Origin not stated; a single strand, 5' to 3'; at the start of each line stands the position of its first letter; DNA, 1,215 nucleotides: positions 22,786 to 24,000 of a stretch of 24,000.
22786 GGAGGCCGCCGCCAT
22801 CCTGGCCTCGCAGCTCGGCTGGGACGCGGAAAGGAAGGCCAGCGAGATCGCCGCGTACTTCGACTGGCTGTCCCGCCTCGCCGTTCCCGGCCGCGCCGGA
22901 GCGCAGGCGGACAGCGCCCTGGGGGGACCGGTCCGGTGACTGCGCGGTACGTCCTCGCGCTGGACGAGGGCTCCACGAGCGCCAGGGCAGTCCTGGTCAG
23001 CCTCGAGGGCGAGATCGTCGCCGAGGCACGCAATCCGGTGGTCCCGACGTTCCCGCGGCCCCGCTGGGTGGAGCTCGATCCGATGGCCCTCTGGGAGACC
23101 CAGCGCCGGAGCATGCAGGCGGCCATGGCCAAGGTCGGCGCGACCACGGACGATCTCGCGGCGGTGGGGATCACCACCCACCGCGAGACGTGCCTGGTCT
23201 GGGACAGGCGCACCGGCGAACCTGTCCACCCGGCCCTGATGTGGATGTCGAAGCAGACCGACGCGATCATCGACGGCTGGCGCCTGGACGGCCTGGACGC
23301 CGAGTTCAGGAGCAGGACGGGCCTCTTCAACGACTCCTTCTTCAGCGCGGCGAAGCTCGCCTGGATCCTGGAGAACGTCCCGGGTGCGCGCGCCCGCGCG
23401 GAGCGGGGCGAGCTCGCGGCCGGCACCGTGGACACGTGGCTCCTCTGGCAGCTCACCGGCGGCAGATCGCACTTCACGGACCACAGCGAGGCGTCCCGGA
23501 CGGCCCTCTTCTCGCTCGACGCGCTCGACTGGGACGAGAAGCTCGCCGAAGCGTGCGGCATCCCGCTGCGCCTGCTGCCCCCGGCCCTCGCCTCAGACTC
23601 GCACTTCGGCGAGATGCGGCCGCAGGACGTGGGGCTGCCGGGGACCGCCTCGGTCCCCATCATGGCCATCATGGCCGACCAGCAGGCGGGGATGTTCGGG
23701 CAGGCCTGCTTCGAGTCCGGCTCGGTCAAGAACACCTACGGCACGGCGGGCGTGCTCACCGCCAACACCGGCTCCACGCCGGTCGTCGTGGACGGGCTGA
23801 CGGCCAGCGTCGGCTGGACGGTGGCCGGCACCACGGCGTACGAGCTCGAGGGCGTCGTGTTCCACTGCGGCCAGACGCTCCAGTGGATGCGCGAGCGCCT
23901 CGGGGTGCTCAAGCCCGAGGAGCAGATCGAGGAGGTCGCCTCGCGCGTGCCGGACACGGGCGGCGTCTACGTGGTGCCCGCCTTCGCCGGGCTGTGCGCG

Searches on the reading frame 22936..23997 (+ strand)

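Call 29: search_protein_families(library=ncbifam, proteins=[window:22936-23997:+], max_evalue=0.00001)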
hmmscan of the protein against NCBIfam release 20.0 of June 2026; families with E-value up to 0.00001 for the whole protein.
window:22936-23997:+ (354 aa): 7 families
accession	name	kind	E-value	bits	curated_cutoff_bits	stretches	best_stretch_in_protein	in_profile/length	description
NF000756.0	PRK00047.1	subfamily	5.5e-118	394.4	498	1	2-353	3-352/502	glycerol kinase GlpK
TIGR01311.1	glycerol_kin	equivalog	2.4e-116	389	590.35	1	5-353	2-350/496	glycerol kinase GlpK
TIGR01312.1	XylB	equivalog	1.8e-33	115.9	380.25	1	9-352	3-338/481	xylulokinase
NF008187.0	PRK10939.1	equivalog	6.8e-18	64.6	528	1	3-349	3-352/521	autoinducer-2 kinase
NF011601.0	PRK15027.1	equivalog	2.2e-16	59.3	912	1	8-325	4-308/484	xylulokinase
TIGR02628.1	fuculo_kin_coli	equivalog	3.4e-13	49.4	470.9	1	6-292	3-282/465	L-fuculokinase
TIGR01314.1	gntK_FGGY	equivalog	3.3e-10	39.1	648.55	1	5-322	1-308/505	gluconokinase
